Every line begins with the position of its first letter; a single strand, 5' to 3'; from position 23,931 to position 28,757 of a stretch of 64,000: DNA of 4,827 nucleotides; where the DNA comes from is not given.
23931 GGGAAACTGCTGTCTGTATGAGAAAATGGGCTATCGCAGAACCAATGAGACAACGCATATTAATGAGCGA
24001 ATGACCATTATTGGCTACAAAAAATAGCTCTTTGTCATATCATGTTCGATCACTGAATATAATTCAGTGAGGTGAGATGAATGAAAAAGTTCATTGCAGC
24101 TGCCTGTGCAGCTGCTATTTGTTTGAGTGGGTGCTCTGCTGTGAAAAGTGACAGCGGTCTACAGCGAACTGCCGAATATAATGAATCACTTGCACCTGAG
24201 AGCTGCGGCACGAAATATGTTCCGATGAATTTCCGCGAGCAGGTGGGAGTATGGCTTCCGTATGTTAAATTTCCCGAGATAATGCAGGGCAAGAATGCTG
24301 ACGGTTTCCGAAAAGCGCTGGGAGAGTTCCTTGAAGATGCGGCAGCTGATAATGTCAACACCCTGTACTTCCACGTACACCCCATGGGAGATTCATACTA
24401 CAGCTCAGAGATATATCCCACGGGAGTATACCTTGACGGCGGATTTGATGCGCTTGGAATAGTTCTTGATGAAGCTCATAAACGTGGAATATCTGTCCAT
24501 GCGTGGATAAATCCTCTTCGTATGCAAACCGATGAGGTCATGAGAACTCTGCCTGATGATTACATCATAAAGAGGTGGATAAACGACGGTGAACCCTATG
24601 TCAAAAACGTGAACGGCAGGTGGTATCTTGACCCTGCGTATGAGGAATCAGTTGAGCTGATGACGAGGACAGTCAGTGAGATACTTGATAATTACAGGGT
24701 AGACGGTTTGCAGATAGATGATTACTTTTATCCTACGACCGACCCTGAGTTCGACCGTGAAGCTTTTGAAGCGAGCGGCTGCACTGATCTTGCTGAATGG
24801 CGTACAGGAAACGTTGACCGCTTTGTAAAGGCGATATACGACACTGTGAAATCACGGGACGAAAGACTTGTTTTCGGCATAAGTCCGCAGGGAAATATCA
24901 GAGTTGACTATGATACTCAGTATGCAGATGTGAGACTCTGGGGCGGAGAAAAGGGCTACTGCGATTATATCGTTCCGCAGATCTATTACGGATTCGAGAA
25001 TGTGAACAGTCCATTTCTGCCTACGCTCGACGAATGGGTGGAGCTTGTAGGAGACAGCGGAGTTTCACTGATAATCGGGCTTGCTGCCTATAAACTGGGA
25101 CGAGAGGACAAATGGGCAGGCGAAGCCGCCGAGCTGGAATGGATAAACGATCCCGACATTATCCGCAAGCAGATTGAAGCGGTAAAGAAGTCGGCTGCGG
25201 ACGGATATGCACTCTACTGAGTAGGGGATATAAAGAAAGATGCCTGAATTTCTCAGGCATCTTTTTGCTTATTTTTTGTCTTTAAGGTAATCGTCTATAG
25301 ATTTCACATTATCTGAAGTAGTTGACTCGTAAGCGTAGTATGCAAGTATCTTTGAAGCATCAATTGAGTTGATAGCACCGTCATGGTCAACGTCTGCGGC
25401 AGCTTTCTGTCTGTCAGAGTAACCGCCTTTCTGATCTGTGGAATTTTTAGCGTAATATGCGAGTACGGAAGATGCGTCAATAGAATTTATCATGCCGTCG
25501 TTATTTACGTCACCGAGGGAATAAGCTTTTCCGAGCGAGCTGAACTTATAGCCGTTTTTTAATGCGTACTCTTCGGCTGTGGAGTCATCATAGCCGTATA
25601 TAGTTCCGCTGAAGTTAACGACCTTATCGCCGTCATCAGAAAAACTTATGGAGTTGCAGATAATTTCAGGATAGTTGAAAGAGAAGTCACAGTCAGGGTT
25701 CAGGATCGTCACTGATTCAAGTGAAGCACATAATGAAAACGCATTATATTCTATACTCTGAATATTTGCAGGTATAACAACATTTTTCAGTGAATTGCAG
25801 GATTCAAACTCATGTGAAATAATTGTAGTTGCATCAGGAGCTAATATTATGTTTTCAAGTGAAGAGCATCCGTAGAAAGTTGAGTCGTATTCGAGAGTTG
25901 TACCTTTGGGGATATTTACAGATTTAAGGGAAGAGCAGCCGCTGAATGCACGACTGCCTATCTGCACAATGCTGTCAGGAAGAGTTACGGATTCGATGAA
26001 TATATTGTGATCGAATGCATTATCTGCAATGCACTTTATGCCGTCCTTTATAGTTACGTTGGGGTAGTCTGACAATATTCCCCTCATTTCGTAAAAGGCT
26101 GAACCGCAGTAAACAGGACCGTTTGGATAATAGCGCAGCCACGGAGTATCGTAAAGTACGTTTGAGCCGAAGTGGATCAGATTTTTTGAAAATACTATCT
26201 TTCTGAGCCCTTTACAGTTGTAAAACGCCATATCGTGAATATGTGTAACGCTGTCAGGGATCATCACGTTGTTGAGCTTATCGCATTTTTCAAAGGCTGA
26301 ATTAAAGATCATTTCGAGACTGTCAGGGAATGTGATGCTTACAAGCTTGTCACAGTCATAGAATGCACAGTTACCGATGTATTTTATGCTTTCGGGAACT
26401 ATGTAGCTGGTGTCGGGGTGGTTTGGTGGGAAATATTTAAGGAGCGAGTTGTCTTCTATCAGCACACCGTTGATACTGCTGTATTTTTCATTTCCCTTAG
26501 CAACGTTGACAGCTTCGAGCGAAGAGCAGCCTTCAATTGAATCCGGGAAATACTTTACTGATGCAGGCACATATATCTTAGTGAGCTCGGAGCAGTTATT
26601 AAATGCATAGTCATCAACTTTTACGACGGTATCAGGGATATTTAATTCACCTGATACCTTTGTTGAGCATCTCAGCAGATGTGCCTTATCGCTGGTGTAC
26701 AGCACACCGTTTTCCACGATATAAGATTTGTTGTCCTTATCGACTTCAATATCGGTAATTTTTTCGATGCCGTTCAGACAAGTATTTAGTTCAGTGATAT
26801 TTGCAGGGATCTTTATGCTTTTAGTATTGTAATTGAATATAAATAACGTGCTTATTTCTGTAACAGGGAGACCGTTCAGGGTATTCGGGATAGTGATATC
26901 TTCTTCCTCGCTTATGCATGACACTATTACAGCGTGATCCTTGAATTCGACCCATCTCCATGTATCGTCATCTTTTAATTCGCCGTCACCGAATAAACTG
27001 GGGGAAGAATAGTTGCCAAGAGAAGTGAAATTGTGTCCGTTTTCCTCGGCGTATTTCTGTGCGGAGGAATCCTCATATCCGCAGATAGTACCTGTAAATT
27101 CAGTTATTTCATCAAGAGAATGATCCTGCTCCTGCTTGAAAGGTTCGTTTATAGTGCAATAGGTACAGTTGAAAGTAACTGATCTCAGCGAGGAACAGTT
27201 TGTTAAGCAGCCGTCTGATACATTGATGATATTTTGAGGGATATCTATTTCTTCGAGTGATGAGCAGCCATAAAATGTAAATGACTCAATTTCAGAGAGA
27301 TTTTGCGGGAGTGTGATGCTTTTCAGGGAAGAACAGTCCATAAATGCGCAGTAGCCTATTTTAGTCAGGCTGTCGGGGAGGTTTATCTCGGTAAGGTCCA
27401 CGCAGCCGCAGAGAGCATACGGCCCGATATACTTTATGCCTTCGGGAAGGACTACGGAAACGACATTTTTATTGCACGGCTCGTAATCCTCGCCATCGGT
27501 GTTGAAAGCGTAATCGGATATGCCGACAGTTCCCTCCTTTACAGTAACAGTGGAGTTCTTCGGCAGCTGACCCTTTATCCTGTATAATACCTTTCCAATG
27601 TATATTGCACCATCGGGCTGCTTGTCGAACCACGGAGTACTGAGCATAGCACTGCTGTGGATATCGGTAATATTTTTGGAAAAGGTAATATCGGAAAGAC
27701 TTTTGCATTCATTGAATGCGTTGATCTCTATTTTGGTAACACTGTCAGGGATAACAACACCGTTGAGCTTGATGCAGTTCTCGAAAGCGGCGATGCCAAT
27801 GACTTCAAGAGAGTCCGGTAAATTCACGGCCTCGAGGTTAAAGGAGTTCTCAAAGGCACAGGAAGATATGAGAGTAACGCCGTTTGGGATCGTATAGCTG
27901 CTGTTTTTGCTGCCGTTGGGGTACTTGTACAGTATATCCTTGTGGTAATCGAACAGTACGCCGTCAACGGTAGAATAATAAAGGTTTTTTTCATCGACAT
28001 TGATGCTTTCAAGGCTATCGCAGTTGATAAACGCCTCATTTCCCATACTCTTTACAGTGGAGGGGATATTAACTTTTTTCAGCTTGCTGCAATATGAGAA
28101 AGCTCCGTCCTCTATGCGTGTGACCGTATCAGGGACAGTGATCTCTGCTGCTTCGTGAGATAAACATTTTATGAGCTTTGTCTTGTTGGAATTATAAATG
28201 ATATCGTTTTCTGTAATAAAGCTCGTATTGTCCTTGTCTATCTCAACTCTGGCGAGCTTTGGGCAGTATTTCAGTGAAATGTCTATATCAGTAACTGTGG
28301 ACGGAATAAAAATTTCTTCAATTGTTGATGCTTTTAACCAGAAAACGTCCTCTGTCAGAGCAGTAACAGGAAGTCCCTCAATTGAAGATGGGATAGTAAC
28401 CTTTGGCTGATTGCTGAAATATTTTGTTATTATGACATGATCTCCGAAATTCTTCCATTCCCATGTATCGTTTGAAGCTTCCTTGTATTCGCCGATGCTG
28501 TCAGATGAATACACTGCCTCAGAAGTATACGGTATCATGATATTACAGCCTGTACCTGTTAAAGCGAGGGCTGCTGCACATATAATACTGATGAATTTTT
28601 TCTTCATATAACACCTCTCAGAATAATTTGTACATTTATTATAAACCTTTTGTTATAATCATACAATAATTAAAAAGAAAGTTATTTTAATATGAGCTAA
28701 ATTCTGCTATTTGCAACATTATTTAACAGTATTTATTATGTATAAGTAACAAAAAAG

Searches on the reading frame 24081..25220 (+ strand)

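Call 70: search_protein_families(library=pfam, proteins=[window:24081-25220:+], max_evalue=0.001)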
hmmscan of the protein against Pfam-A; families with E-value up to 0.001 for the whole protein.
window:24081-25220:+ (379 aa): 2 families
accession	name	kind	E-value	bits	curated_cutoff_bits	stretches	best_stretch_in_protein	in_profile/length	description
PF02638.21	GHL10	-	3.8e-40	138.4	27.9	1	57-341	5-301/311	Glycosyl hydrolase-like 10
PF14871.12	GHL6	-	0.00016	22.3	35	1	83-212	5-130/132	Hypothetical glycosyl hydrolase 6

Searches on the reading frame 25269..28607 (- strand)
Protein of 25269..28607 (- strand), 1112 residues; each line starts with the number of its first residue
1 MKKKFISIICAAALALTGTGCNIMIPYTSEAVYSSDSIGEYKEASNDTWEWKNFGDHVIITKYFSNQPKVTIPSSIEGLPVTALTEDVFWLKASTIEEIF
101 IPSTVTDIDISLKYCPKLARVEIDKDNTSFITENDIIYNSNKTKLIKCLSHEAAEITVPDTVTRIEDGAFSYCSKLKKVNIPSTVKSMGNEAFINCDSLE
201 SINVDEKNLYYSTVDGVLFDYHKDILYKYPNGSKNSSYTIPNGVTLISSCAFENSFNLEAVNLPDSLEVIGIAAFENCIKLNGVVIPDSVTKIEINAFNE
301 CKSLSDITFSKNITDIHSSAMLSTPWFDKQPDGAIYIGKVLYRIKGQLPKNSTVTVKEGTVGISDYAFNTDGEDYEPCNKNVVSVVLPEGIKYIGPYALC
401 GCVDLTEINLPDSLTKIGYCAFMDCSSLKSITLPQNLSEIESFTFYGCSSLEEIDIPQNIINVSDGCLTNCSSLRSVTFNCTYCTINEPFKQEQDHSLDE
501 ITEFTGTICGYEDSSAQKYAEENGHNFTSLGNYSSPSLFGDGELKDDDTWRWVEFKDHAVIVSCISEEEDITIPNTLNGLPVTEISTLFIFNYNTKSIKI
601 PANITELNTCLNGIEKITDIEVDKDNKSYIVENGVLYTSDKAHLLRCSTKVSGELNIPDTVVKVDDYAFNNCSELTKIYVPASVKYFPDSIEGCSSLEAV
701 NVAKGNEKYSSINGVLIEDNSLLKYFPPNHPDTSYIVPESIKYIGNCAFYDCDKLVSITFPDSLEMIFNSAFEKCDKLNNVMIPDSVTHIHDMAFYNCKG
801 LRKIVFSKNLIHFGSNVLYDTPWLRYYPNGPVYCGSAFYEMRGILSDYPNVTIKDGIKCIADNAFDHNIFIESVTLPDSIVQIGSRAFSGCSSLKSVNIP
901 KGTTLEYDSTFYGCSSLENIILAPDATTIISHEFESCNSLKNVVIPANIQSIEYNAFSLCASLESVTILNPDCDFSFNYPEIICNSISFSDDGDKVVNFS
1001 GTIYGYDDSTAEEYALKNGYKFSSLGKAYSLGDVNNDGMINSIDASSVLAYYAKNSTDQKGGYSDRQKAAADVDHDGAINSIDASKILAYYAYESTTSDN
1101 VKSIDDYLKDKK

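Call 70: search_protein_families(library=pfam, proteins=[window:25269-28607:-], max_evalue=0.001)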
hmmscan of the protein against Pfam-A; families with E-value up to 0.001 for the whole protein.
window:25269-28607:- (1112 aa): 4 families
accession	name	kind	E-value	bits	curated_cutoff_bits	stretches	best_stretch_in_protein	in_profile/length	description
PF13306.12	LRR_5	-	2.6e-121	399.5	27.7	6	379-487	10-116/127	BspA type Leucine rich repeat region (6 copies)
PF13855.12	LRR_8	-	1.1e-19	70.3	27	0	428-476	3-53/61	Leucine rich repeat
PF00404.24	Dockerin_1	-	5.6e-11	42.9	22.9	1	1031-1087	1-52/57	Dockerin type I domain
PF23952.1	LRR_EndoS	-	3.1e-06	27.8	27.9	0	404-459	60-116/116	Endo-beta-N-acetylglucosaminidase EndoS LRR domain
